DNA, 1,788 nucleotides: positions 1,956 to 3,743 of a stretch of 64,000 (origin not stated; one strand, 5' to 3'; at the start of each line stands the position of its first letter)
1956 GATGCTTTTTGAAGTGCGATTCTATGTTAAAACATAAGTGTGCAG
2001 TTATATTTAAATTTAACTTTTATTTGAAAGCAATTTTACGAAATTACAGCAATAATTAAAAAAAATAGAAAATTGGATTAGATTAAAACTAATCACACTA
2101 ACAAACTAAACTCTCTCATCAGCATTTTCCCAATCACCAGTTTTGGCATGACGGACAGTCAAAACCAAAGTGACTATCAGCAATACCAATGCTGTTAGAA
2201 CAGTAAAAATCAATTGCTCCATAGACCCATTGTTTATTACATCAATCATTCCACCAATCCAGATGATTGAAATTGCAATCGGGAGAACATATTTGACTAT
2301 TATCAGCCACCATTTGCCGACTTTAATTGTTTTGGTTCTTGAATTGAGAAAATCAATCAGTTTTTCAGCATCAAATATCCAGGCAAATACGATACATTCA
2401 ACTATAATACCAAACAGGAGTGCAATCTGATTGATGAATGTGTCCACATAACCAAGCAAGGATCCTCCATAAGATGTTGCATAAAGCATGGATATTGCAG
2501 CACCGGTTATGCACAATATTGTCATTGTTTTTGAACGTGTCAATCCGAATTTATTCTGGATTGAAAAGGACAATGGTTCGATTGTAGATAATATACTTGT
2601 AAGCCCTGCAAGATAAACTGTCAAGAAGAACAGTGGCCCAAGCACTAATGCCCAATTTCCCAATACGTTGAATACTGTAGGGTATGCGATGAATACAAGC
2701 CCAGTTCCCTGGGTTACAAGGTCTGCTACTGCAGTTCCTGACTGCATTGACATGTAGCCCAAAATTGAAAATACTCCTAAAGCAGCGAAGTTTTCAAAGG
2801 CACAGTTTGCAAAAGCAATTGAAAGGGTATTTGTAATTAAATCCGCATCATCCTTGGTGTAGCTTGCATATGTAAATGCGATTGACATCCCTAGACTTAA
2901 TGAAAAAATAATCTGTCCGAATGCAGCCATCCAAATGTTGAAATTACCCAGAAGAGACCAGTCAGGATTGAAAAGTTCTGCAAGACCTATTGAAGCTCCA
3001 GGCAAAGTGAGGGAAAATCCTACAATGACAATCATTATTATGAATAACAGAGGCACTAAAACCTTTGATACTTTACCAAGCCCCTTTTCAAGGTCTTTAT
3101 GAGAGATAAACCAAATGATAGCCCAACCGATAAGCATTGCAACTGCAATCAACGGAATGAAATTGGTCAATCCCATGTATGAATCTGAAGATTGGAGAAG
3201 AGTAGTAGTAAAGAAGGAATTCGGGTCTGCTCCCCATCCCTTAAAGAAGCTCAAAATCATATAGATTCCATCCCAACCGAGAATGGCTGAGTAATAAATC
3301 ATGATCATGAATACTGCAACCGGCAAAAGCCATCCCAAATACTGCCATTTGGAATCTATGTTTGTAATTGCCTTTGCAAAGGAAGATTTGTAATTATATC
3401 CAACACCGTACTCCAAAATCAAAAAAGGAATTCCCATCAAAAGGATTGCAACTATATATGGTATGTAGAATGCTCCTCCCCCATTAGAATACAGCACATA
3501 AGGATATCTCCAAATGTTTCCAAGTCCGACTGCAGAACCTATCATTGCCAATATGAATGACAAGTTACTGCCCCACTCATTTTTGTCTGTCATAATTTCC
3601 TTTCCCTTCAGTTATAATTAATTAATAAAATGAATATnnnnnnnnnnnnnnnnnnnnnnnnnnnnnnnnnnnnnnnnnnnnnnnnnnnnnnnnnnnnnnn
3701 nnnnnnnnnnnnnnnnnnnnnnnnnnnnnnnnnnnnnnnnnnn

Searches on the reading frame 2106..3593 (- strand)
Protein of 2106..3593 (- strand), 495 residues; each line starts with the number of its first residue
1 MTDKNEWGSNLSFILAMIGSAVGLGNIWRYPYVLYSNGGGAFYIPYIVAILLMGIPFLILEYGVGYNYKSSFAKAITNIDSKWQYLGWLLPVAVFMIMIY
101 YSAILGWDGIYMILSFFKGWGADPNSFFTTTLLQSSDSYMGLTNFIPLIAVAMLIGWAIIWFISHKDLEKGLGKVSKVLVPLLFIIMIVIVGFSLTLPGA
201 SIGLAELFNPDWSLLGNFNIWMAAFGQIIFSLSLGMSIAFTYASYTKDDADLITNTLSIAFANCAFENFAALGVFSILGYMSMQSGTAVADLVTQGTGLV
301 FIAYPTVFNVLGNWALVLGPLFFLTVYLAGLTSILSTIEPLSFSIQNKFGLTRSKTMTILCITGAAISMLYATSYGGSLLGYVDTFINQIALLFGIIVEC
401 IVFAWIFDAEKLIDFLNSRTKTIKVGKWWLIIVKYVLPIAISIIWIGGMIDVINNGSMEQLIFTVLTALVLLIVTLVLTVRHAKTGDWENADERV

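Call 82: search_protein_families(library=pfam, proteins=[window:2106-3593:-], max_evalue=0.00001)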
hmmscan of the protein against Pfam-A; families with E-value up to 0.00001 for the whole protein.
window:2106-3593:- (495 aa): 1 family
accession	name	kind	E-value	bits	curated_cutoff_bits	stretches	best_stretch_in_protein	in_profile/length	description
PF00209.24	SNF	-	1.7e-77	261.8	27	2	126-477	157-508/524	Sodium:neurotransmitter symporter family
